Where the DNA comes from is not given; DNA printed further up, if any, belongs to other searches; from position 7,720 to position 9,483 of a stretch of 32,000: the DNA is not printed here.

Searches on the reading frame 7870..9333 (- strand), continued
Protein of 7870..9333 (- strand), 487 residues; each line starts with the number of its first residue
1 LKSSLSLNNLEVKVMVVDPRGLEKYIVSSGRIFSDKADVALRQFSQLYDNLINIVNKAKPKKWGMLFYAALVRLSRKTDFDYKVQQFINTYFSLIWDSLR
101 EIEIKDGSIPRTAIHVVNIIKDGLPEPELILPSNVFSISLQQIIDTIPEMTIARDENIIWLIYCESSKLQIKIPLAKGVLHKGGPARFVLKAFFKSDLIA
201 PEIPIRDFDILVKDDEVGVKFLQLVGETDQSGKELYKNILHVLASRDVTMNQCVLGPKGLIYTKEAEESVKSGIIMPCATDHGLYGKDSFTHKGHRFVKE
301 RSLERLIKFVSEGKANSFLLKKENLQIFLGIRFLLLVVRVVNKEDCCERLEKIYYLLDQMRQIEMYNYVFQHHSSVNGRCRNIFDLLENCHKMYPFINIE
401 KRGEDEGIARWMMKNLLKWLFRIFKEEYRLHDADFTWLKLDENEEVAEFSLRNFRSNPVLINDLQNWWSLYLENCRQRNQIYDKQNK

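Call 38: fold_search(model_id=the predicted structure, library=viral)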
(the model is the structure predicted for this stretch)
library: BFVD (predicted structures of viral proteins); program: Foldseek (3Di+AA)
matches with E <= 10: 378; with E <= 0.001: 0
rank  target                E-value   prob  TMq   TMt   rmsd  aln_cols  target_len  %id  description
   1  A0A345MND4            1.7e-03  0.97  0.23  0.21  23.8       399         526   14  (no name in the UniProt tables at hand)
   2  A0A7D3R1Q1            3.2e-03  0.94  0.23  0.14  23.2       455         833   10  BTB/POZ domain-containing protein [Fadolivirus FV1/VV64]
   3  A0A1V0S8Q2            3.4e-03  1.00  0.24  0.33  14.4       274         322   14  Uncharacterized protein [Catovirus CTV1]
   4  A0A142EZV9            7.3e-03  1.00  0.19  0.48   5.6       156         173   18  (no name in the UniProt tables at hand)
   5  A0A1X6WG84            1.0e-02  0.91  0.17  0.12  18.7       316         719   13  (no name in the UniProt tables at hand)
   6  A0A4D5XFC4            1.1e-02  0.84  0.19  0.18  17.5       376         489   11  Ankyrin repeat protein [Pithovirus LCPAC102]
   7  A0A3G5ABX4            1.1e-02  1.00  0.17  0.24   5.1       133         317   18  Uncharacterized protein [Hyperionvirus sp.]
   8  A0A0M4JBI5            1.2e-02  0.97  0.21  0.21  16.8       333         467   10  (no name in the UniProt tables at hand)
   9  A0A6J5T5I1            2.9e-02  0.87  0.16  0.26  17.0       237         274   10  Nucleotidyltransferase [uncultured Caudovirales phage]
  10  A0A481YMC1            3.2e-02  0.77  0.17  0.21  18.1       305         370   11  tRNA nucleotidyltransferase/poly(A) polymerase [Pithovirus LCDPAC01]
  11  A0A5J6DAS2            3.3e-02  0.30  0.15  0.14  21.8       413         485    9  Uncharacterized protein [Erwinia phage pEp_SNUABM_01]
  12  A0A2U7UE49            3.6e-02  0.80  0.19  0.13  16.4       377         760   11  Uncharacterized protein [Pandoravirus macleodensis]
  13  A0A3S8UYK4            4.2e-02  0.96  0.17  0.23  11.9       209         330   17  Ankyrin repeat protein [Megavirus baoshan]
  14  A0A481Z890            4.8e-02  0.95  0.17  0.21   6.6       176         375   15  Uncharacterized protein (Fragment) [Pithovirus LCPAC202]
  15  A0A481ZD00            5.1e-02  1.00  0.17  0.41   4.3       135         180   16  tRNA nucleotidyltransferase/poly(A) polymerase [Pithovirus LCPAC401]
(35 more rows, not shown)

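Call 40: find_related_loci(query=A1, collection=genome_contigs, flank=8000)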
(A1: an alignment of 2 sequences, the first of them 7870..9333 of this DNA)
Query A1 (487 aa) in genome_contigs; peptide patterns used: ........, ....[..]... (x = any residue, [..] = any of these).
89 stretches matched a pattern, but none encodes a relative of the query by tblastn (E <= 1e-3).

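Call 41: find_homologous_proteins(query=A2, max_evalue=0.001)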
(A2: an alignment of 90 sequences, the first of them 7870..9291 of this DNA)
Query A2 (90 sequences) (473 aa, profile of the alignment): 2 proteins with E <= 0.001 among 8000 candidates.
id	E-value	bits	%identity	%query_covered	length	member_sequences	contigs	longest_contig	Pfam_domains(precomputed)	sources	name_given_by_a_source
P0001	6.6e-124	432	100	100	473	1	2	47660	-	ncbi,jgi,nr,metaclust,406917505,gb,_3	ncbi:MAG: hypothetical protein ACD_58C00239G0003 [uncultured bacterium]|nr:MAG: hypothetical protein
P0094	4.7e-92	327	28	52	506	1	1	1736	-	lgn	-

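Call 42: find_encoding_contigs(protein=P0003, flank=8000, max_places=3)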
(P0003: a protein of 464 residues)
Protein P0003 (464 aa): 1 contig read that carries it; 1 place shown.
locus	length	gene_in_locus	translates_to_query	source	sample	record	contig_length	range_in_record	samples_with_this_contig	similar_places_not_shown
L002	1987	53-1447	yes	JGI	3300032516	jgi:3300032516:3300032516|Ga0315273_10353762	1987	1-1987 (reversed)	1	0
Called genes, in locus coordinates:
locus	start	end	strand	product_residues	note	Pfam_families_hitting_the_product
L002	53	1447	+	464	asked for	-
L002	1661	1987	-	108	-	?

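Call 43: find_encoding_contigs(protein=P0094, flank=8000, max_places=3)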
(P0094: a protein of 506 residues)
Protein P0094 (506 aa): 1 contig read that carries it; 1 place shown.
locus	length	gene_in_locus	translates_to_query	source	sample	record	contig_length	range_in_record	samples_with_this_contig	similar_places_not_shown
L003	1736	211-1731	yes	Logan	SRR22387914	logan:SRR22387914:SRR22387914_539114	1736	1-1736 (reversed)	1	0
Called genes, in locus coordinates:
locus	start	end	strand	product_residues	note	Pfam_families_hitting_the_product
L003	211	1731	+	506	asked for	-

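Call 44: list_cluster_members(proteins=[P0004, P0005, P0006, P0007, P0008, P0009, P0010, P0011, P0012, P0013])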
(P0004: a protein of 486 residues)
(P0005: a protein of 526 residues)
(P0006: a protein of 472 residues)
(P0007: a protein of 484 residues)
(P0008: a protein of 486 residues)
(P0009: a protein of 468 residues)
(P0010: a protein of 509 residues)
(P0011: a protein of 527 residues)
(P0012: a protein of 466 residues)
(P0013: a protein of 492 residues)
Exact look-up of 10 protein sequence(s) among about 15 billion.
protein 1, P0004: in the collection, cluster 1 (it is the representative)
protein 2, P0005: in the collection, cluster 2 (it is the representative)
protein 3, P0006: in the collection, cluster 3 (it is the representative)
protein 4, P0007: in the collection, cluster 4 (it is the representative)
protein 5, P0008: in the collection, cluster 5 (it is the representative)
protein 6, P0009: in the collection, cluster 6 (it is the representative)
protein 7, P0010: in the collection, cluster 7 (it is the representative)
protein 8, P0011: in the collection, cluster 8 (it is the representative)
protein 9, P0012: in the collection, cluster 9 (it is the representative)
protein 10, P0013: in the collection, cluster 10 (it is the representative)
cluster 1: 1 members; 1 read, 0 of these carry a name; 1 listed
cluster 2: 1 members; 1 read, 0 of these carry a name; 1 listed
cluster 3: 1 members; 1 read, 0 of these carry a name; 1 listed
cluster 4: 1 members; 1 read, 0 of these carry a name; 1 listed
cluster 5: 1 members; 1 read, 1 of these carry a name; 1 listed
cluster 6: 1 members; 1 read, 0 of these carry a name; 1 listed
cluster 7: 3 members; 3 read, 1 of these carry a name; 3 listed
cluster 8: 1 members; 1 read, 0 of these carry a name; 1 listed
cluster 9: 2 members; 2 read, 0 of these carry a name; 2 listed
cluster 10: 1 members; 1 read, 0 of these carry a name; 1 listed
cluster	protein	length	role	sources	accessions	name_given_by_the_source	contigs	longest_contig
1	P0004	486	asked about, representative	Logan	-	-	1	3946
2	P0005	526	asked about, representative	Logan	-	-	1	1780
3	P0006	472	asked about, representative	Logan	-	-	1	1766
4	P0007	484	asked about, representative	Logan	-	-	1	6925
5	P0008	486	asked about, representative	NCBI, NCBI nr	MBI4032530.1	hypothetical protein HY374_02390 [Candidatus Berkelbacteria bacterium] | hypothetical protein [Candidatus Berkelbacteria bacterium]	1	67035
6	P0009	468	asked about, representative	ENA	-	-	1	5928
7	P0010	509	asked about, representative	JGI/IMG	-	-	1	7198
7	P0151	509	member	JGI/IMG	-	hypothetical protein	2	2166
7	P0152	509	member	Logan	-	-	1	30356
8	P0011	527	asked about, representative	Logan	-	-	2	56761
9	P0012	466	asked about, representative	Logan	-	-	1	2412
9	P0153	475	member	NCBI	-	-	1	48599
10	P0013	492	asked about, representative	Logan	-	-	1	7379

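Call 45: find_encoding_contigs(protein=P0008, flank=8000, max_places=2)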
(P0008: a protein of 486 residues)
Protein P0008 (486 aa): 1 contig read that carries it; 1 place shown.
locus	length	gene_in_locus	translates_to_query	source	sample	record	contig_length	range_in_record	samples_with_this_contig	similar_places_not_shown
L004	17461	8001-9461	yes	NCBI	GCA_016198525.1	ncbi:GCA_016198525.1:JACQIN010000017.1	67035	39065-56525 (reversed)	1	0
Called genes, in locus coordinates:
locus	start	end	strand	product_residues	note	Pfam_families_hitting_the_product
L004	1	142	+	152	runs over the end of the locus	PF02502:LacAB_rpiB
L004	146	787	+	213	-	PF00834:Ribul_P_3_epim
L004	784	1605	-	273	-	PF13529:Peptidase_C39_2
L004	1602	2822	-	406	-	PF00266:Aminotran_5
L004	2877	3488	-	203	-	-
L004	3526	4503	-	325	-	PF17991:Thioredoxin_10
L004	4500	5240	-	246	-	PF18306:LDcluster4, PF03641:Lysine_decarbox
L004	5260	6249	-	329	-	PF20511:PMI_typeI_cat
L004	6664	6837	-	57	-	-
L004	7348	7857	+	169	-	PF00710:Asparaginase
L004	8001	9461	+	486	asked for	-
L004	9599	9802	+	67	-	-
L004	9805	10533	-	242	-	-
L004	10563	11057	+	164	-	PF01988:VIT1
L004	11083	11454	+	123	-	PF00903:Glyoxalase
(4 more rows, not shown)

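Call 46: find_encoding_contigs(protein=P0011, flank=8000, max_places=2)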
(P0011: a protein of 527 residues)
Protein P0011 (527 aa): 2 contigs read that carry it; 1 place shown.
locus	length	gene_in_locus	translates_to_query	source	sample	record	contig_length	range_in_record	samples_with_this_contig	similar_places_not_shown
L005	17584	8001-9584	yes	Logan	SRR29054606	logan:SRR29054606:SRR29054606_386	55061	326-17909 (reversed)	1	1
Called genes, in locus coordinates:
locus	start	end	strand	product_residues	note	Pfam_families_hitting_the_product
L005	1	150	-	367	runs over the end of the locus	PF13439:Glyco_transf_4, PF00534:Glycos_transf_1, PF13692:Glyco_trans_1_4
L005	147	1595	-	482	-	PF13727:CoA_binding_3, PF02397:Bac_transf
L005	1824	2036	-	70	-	-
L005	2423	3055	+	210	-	PF22769:DCD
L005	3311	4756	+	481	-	-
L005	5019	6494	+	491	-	PF00925:GTP_cyclohydro2, PF00383:dCMP_cyt_deam_1, PF14437:MafB19-deam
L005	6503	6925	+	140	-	PF00892:EamA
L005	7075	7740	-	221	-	-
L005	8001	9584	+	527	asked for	-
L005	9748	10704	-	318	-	-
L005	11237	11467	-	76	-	-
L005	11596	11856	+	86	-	PF03144:GTP_EFTU_D2 (faint)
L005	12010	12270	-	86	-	PF00462:Glutaredoxin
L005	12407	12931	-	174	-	PF04191:PEMT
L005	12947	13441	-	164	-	-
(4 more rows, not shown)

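Call 47: find_encoding_contigs(protein=P0152, flank=8000, max_places=2)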
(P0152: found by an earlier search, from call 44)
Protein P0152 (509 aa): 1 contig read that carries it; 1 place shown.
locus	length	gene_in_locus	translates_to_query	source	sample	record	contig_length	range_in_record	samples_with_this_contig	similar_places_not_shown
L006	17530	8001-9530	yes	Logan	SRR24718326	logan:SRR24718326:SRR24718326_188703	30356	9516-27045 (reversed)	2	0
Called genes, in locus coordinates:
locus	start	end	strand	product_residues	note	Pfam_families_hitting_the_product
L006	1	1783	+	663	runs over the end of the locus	PF04851:ResIII, PF17757:UvrB_inter, PF27431:UvrB_3rd, PF00271:Helicase_C, PF12344:UvrB, PF02151:UVR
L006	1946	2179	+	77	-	-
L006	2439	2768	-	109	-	-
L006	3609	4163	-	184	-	PF01769:MgtE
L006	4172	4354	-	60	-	-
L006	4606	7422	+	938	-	PF00005:ABC_tran (faint), PF02463:SMC_N (faint), PF03193:RsgA_GTPase (faint), PF13175:AAA_15 (faint), PF13304:AAA_21 (faint), PF13555:AAA_29 (faint), PF17760:UvrA_inter, PF17755:UvrA_DNA-bind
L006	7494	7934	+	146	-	-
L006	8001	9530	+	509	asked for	-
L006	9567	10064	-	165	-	-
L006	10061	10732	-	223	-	-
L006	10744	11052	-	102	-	PF03819:MazG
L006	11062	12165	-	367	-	PF02353:CMAS, PF01728:FtsJ (weak), PF13489:Methyltransf_23, PF13847:Methyltransf_31, PF08241:Methyltransf_11, PF08242:Methyltransf_12, PF13649:Methyltransf_25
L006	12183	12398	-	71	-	-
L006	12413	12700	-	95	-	-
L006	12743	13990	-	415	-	PF00376:MerR, PF13411:MerR_1 (weak), PF00145:DNA_methylase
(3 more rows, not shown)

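Call 48: find_encoding_contigs(protein=P0153, flank=8000, max_places=2)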
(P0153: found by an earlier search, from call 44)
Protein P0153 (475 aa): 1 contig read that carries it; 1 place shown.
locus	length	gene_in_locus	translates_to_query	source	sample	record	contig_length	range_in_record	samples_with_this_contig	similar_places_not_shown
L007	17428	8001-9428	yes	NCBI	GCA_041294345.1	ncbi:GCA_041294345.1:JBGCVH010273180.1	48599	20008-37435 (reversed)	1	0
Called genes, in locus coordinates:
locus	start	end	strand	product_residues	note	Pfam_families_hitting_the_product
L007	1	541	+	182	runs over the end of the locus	PF00347:Ribosomal_L6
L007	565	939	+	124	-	PF00861:Ribosomal_L18p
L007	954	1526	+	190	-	PF00333:Ribosomal_S5, PF03719:Ribosomal_S5_C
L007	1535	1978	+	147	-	PF00828:Ribosomal_L27A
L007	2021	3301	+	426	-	PF00344:SecY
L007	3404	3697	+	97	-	-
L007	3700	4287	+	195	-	PF00406:ADK, PF13238:AAA_18 (weak), PF13671:AAA_33, PF13207:AAA_17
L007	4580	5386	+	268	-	PF00557:Peptidase_M24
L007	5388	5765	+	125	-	PF03652:RuvX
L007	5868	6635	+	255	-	PF11967:RecO_N, PF02565:RecO_C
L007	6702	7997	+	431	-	PF01336:tRNA_anti-codon, PF00152:tRNA-synt_2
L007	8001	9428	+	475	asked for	-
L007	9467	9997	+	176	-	PF01931:NTPase_I-T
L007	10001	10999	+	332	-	PF17125:Methyltr_RsmF_N (faint), PF01189:Methyltr_RsmB-F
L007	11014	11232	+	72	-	PF07866:DUF1653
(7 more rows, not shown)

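Call 51: list_cluster_members(proteins=[P0014, P0015, P0016, P0017, P0018, P0019, P0020, P0021, P0023, P0024])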
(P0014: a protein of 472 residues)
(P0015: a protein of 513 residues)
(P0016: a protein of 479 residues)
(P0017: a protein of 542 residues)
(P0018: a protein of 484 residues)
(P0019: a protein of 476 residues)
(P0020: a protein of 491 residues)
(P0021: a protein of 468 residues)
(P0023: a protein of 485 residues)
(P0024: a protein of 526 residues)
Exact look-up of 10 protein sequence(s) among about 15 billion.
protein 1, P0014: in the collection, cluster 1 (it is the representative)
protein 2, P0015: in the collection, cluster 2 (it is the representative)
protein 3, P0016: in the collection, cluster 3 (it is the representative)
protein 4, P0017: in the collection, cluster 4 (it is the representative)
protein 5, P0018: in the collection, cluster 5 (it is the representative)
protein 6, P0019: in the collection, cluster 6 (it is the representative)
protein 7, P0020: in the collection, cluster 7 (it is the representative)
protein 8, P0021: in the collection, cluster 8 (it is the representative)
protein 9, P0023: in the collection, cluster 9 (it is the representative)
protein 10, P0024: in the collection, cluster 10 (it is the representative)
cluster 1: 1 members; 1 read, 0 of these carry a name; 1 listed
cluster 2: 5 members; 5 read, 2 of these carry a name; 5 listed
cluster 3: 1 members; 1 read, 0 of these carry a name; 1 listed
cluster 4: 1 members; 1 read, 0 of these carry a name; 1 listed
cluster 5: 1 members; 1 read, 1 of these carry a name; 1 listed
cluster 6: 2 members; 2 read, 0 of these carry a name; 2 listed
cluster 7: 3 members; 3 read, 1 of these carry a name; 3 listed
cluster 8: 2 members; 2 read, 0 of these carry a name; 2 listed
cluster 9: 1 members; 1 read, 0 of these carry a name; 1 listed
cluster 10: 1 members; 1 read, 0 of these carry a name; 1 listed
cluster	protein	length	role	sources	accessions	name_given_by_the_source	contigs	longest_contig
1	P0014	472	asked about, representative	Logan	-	-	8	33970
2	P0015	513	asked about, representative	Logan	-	-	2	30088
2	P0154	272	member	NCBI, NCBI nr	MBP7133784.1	hypothetical protein KBA73_01070, partial [Patescibacteria group bacterium] | hypothetical protein [Patescibacteria group bacterium]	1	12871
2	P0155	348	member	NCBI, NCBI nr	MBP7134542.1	hypothetical protein KBA73_04980, partial [Patescibacteria group bacterium] | hypothetical protein [Patescibacteria group bacterium]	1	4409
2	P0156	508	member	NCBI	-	-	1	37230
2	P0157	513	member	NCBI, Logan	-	-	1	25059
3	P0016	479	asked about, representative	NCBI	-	-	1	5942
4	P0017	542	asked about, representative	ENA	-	-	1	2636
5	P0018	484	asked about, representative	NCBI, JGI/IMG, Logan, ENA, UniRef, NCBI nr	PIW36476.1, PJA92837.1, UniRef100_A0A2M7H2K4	MAG: hypothetical protein COW24_05185 [Candidatus Kerfeldbacteria bacterium ... | Uncharacterized protein n=1 Tax=Candidatus Kerfeldbacteria bacterium ...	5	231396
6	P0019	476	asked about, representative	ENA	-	-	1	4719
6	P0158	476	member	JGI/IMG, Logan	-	-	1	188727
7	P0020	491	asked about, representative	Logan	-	-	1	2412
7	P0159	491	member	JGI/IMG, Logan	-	hypothetical protein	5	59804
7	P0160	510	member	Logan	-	-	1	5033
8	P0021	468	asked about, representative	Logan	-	-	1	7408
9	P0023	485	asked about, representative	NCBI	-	-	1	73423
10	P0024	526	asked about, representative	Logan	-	-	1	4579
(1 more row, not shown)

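Call 53: find_encoding_contigs(protein=P0018, flank=10000, max_places=2)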
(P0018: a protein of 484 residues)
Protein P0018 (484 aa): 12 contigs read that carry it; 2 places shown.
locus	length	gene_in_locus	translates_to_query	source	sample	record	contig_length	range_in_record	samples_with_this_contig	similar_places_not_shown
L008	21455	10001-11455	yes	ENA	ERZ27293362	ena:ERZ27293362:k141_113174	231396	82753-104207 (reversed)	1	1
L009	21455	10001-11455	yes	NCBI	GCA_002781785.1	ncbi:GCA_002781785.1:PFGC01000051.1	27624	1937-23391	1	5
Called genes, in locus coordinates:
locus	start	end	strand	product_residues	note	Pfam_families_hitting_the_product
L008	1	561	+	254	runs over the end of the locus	PF12917:YfbR-like (weak), PF13023:HD_3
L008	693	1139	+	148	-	-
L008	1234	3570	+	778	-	PF00270:DEAD, PF04851:ResIII, PF18766:SWI2_SNF2 (weak), PF00271:Helicase_C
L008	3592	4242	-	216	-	PF02527:GidB, PF13847:Methyltransf_31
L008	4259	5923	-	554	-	-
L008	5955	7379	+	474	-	PF04208:MtrA, PF00303:Thymidylat_synt, PF14251:PterinBD-DUF4346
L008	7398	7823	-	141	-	-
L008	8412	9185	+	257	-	-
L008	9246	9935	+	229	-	PF00753:Lactamase_B, PF23023:Anti-Pycsar_Apyc1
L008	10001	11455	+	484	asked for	-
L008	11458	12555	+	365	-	PF03109:ABC1 (faint), PF06293:Kdo (weak), PF00069:Pkinase, PF07714:PK_Tyr_Ser-Thr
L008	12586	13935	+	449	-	PF00149:Metallophos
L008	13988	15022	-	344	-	PF04055:Radical_SAM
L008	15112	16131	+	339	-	PF00710:Asparaginase, PF17763:Asparaginase_C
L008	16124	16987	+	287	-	PF13529:Peptidase_C39_2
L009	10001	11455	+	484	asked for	-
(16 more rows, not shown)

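Call 54: find_encoding_contigs(protein=P0158, flank=10000, max_places=2)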
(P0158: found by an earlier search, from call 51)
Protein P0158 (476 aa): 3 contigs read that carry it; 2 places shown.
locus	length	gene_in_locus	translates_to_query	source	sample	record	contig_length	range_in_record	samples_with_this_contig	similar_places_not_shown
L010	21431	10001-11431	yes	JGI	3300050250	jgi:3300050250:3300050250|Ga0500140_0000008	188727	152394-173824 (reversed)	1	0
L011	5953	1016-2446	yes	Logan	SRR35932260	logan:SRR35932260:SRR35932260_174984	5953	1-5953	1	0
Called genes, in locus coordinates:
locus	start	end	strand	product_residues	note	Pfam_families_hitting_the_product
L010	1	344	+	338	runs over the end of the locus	PF00106:adh_short (weak), PF01370:Epimerase, PF02719:Polysacc_synt_2 (weak), PF04321:RmlD_sub_bind (weak), PF01073:3Beta_HSD, PF07993:NAD_binding_4 (faint), PF16363:GDP_Man_Dehyd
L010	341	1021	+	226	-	PF00535:Glycos_transf_2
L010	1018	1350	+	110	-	PF10066:DUF2304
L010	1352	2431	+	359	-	PF00535:Glycos_transf_2, PF13641:Glyco_tranf_2_3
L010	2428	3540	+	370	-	PF13439:Glyco_transf_4, PF13579:Glyco_trans_4_4, PF20706:GT4-conflict (weak), PF00534:Glycos_transf_1, PF13692:Glyco_trans_1_4, PF13524:Glyco_trans_1_2 (weak)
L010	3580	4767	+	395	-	PF13439:Glyco_transf_4, PF13579:Glyco_trans_4_4, PF00534:Glycos_transf_1, PF13692:Glyco_trans_1_4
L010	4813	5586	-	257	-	PF01145:Band_7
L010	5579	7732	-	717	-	-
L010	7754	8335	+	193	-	PF01066:CDP-OH_P_transf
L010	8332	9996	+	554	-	PF13231:PMT_2 (weak)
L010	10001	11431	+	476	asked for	-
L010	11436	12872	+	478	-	-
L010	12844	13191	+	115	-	-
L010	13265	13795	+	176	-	PF00293:NUDIX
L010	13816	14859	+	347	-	PF01073:3Beta_HSD, PF01370:Epimerase, PF02719:Polysacc_synt_2, PF04321:RmlD_sub_bind, PF07993:NAD_binding_4 (weak), PF13460:NAD_binding_10 (faint), PF16363:GDP_Man_Dehyd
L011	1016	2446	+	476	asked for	-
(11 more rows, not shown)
